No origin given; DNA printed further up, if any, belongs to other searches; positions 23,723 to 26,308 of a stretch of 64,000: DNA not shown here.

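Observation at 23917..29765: Identical AT-only 18-mer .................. present twice in direct orientation, bracketing a 5.8-kb segment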

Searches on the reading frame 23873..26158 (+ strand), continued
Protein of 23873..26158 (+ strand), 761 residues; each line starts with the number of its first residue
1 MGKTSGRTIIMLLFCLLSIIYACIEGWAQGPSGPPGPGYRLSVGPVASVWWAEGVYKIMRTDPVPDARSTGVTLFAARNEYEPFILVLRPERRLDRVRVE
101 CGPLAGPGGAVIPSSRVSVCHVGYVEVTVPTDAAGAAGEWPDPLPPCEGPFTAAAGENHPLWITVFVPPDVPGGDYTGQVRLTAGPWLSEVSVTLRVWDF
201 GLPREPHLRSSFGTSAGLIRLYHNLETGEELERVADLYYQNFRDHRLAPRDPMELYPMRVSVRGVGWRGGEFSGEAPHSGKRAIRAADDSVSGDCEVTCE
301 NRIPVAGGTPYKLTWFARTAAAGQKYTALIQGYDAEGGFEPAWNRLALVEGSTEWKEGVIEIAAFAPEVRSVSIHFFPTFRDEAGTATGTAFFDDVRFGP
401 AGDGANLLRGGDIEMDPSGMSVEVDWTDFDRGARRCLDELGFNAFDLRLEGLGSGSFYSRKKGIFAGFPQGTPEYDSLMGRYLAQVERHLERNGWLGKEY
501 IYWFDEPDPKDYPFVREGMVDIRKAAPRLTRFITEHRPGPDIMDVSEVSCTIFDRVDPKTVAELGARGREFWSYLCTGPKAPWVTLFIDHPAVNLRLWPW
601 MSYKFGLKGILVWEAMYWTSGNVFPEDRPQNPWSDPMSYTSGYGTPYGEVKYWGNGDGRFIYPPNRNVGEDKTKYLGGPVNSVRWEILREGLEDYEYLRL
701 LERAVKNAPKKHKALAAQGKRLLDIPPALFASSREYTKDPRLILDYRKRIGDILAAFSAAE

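Call 14: find_encoding_contigs(protein=P0001, flank=10000, max_places=5)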
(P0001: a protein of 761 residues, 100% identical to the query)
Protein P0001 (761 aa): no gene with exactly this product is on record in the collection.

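Call 18: find_related_loci(query=A1, collection=genome_contigs, flank=10000)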
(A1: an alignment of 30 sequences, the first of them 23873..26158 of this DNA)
Query A1 (761 aa) in genome_contigs; peptide patterns used: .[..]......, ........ (x = any residue, [..] = any of these).
600 stretches matched a pattern (row limit reached: there are more); 575 encode a relative of the query (tblastn E <= 1e-3); the best 80 are kept; 80 distinct loci.
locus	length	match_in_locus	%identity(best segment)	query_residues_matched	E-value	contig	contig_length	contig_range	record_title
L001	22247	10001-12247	76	3-750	0e+0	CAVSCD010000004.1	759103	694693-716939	MAG: Candidatus Aminicenantes bacterium isolate MFD02979.bin.2.51 genome assembly, contig: contig_120634, whole genome s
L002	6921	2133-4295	62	38-758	0e+0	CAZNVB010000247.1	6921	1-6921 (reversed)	MAG TPA_asm: uncultured Eubacteriales bacterium isolate SRP231805_co4_44 genome assembly, contig: k141_364818, whole gen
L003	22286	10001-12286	59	1-759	0e+0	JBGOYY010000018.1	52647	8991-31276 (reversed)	MAG: Candidatus Aminicenantia bacterium isolate OBJ_0618_130150_31 k141_1471049_length_52647_cov_79.4769, whole genome s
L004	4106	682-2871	61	32-754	0e+0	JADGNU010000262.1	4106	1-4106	MAG: Candidatus Aminicenantes bacterium isolate Chersky.35_14 contig-100_13414, whole genome shotgun sequence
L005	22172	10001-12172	61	38-761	0e+0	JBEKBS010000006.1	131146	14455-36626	MAG: Candidatus Aminicenantales bacterium isolate SPRUCE 141 SPRUCE_141_6, whole genome shotgun sequence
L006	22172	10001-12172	60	38-761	0e+0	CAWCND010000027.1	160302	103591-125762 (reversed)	MAG: Candidatus Aminicenantes bacterium isolate MFD03726.bin.3.73 genome assembly, contig: contig_96142, whole genome sh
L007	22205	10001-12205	61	32-759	0e+0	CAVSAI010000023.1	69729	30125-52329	MAG: Candidatus Aminicenantes bacterium isolate MFD05942.bin.3.222 genome assembly, contig: contig_31355, whole genome s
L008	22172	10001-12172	60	38-761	0e+0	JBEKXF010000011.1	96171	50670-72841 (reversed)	MAG: Candidatus Aminicenantales bacterium isolate SPRUCE 645 SPRUCE_645_11, whole genome shotgun sequence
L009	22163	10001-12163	60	35-754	0e+0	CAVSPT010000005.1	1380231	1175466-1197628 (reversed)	MAG: Candidatus Aminicenantes bacterium isolate MFD01476.bin.1.151 genome assembly, contig: contig_31001, whole genome s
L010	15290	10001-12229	60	28-758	0e+0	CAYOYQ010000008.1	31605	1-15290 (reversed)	MAG TPA_asm: uncultured Eubacteriales bacterium isolate SRP098346_co1_98 genome assembly, contig: NODE_960_length_31605_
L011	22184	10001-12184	59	38-760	0e+0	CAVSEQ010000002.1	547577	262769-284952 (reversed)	MAG: Candidatus Aminicenantes bacterium isolate MFD01872.bin.1.66 genome assembly, contig: contig_25404, whole genome sh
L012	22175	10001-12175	61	41-759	0e+0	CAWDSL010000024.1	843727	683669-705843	MAG: uncultured bacterium isolate MFD00709.bin.2.117 genome assembly, contig: contig_7579, whole genome shotgun sequence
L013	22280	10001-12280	58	4-759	0e+0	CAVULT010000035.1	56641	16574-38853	MAG: Candidatus Aminicenantes bacterium isolate MFD01872.bin.3.371 genome assembly, contig: contig_94628, whole genome s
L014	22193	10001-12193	61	36-759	0e+0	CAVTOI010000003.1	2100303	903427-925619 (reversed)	MAG: Candidatus Aminicenantes bacterium isolate MFD00905.bin.1.6 genome assembly, contig: contig_575, whole genome shotg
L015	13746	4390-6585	59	35-759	0e+0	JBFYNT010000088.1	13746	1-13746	MAG: Candidatus Aminicenantes bacterium isolate PPR_0099 k121_1578230, whole genome shotgun sequence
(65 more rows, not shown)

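Call 25: find_related_loci(query=window:23873-26158:+, collection=metagenome_contigs, flank=10000)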
Query window:23873-26158:+ (761 aa) in metagenome_contigs; peptide patterns used: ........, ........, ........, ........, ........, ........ (x = any residue, [..] = any of these).
233 stretches matched a pattern; 128 encode a relative of the query (tblastn E <= 1e-3); the best 80 are kept; 80 distinct loci.
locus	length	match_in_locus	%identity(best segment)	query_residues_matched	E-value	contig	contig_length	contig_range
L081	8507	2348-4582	79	7-751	0e+0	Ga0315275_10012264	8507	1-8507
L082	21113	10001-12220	78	11-750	0e+0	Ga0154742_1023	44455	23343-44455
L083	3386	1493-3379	82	38-666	0e+0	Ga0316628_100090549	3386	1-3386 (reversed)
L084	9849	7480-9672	62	12-754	0e+0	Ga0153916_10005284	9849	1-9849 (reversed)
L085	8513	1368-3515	61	38-754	0e+0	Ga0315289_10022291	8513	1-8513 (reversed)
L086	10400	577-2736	63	38-757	0e+0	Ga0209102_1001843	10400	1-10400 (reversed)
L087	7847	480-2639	63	38-757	0e+0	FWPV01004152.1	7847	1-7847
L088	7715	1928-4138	61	11-759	0e+0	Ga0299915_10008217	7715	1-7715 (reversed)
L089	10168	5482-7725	59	3-759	0e+0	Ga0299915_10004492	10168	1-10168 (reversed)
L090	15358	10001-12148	61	38-754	0e+0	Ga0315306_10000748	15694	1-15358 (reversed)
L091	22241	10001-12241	60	16-758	0e+0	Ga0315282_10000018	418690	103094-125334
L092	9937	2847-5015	63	38-759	0e+0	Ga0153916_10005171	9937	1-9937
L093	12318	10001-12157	62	36-754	0e+0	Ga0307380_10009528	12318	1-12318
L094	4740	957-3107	60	38-751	0e+0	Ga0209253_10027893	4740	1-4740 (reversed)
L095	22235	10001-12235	59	17-754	0e+0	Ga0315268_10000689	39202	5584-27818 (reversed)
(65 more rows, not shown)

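Call 33: find_encoding_contigs(protein=P0005, flank=8000, max_places=3)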
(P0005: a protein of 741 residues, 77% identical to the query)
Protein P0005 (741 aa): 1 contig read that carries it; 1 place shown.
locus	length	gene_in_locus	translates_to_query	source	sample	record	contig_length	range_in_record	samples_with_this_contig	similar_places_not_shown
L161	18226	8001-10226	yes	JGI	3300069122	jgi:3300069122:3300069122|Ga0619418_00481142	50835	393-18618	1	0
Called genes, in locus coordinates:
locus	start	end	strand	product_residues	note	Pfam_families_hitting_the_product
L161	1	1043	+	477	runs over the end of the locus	?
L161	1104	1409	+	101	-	-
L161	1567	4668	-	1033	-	PF19543:GH123_N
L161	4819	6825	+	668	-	PF01841:Transglut_core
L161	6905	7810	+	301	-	PF19420:DDAH_eukar, PF02274:ADI (weak)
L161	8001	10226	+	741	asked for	PF13320:GH123_cat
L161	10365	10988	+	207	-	PF00027:cNMP_binding, PF13545:HTH_Crp_2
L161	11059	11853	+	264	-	PF00037:Fer4 (faint), PF12837:Fer4_6 (weak), PF13237:Fer4_10, PF14697:Fer4_21 (weak), PF12838:Fer4_7, PF13187:Fer4_9 (weak), PF13484:Fer4_16 (faint), PF27217:AF_0155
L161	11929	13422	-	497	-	PF00324:AA_permease, PF13520:AA_permease_2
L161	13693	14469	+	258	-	PF00142:Fer4_NifH (weak), PF01656:CbiA, PF02374:ArsA_ATPase, PF06564:CBP_BcsQ (faint), PF09140:MipZ, PF10609:ParA, PF13614:AAA_31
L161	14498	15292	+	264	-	PF02195:ParB_N, PF17762:HTH_ParB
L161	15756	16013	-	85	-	PF00515:TPR_1 (faint), PF07719:TPR_2 (faint), PF13181:TPR_8 (faint), PF13414:TPR_11 (weak)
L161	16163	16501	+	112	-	-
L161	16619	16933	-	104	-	PF13432:TPR_16 (faint), PF12895:ANAPC3 (faint), PF13424:TPR_12 (faint), PF07719:TPR_2 (faint), PF13428:TPR_14 (faint), PF13176:TPR_7 (faint), PF14559:TPR_19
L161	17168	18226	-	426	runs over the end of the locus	PF07498:Rho_N (weak), PF07497:Rho_RNA_bind, PF00006:ATP-synt_ab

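Call 34: find_encoding_contigs(protein=P0007, flank=8000, max_places=3)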
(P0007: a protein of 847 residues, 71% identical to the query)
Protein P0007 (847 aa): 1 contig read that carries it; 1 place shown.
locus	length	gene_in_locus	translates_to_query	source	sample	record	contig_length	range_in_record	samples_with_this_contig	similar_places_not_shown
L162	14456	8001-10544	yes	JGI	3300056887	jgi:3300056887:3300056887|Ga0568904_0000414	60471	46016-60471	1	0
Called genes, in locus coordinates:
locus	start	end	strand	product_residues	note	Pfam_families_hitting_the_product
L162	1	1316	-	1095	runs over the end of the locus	PF19543:GH123_N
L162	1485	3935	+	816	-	PF00069:Pkinase, PF01636:APH (faint), PF07714:PK_Tyr_Ser-Thr, PF03109:ABC1 (weak), PF13414:TPR_11 (faint), PF00515:TPR_1 (faint), PF07719:TPR_2 (faint), PF13432:TPR_16 (weak), +2 more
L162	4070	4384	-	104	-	PF20116:DUF6506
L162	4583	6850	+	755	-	PF01841:Transglut_core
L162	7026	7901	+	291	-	PF19420:DDAH_eukar, PF02274:ADI (weak)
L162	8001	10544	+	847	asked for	PF13320:GH123_cat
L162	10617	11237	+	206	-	PF00027:cNMP_binding, PF12840:HTH_20 (faint), PF13545:HTH_Crp_2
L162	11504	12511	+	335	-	PF00037:Fer4 (faint), PF12837:Fer4_6, PF13237:Fer4_10, PF13459:Fer4_15 (faint), PF14697:Fer4_21 (weak), PF12838:Fer4_7, PF13187:Fer4_9 (weak), PF27217:AF_0155, +1 more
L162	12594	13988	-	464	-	PF00324:AA_permease, PF13520:AA_permease_2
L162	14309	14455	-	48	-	?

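Call 35: find_encoding_contigs(protein=P0009, flank=8000, max_places=3)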
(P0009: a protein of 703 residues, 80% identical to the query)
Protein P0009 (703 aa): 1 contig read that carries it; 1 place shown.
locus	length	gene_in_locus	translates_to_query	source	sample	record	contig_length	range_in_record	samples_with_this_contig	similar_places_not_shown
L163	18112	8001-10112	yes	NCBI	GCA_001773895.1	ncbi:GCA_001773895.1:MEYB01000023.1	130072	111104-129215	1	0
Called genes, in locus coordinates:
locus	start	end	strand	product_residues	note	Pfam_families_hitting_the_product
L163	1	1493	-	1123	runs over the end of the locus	PF19543:GH123_N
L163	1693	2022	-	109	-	-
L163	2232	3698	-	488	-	PF13428:TPR_14 (faint), PF14559:TPR_19 (faint), PF17874:TPR_MalT (weak), PF13424:TPR_12, PF00515:TPR_1 (weak), PF07719:TPR_2 (weak), PF13181:TPR_8 (weak), PF13414:TPR_11 (weak), +5 more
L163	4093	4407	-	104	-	PF20116:DUF6506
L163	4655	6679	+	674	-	PF01841:Transglut_core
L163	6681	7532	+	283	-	PF19420:DDAH_eukar, PF02274:ADI (weak)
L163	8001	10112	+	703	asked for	PF13320:GH123_cat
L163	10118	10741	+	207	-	PF00027:cNMP_binding, PF13545:HTH_Crp_2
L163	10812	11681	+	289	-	PF00037:Fer4 (faint), PF12837:Fer4_6 (weak), PF13237:Fer4_10, PF14697:Fer4_21 (weak), PF12838:Fer4_7, PF13187:Fer4_9 (weak), PF13484:Fer4_16 (faint), PF27217:AF_0155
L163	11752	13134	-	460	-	PF13520:AA_permease_2, PF00324:AA_permease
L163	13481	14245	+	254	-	PF00142:Fer4_NifH (weak), PF01656:CbiA, PF02374:ArsA_ATPase, PF06564:CBP_BcsQ (faint), PF09140:MipZ, PF10609:ParA (weak), PF13614:AAA_31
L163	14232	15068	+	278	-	PF02195:ParB_N, PF17762:HTH_ParB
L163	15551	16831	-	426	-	PF07498:Rho_N (weak), PF07497:Rho_RNA_bind, PF00006:ATP-synt_ab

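Call 36: find_encoding_contigs(protein=P0010, flank=8000, max_places=3)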
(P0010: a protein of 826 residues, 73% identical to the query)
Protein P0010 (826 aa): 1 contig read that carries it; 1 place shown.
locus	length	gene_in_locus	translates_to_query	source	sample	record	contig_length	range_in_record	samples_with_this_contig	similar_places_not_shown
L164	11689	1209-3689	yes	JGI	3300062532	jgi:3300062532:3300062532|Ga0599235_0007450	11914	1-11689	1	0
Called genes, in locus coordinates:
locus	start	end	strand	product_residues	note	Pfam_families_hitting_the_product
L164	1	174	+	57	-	?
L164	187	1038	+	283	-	PF19420:DDAH_eukar, PF02274:ADI (weak)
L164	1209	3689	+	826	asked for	PF13320:GH123_cat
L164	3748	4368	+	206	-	PF00027:cNMP_binding, PF13545:HTH_Crp_2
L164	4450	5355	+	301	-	PF00037:Fer4 (faint), PF12837:Fer4_6 (weak), PF13237:Fer4_10, PF14697:Fer4_21 (weak), PF12838:Fer4_7, PF13187:Fer4_9 (weak), PF27217:AF_0155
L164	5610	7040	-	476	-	PF00324:AA_permease, PF13520:AA_permease_2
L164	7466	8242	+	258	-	PF00142:Fer4_NifH (weak), PF01656:CbiA, PF02374:ArsA_ATPase, PF06564:CBP_BcsQ (faint), PF09140:MipZ, PF10609:ParA, PF13614:AAA_31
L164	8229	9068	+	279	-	PF02195:ParB_N, PF17762:HTH_ParB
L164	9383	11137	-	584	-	PF13428:TPR_14 (faint), PF00515:TPR_1 (faint), PF07719:TPR_2 (faint), PF07721:TPR_4 (faint), PF12895:ANAPC3 (weak), PF13432:TPR_16 (weak), PF14559:TPR_19, PF13432:TPR_16, +10 more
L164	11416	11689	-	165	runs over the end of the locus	?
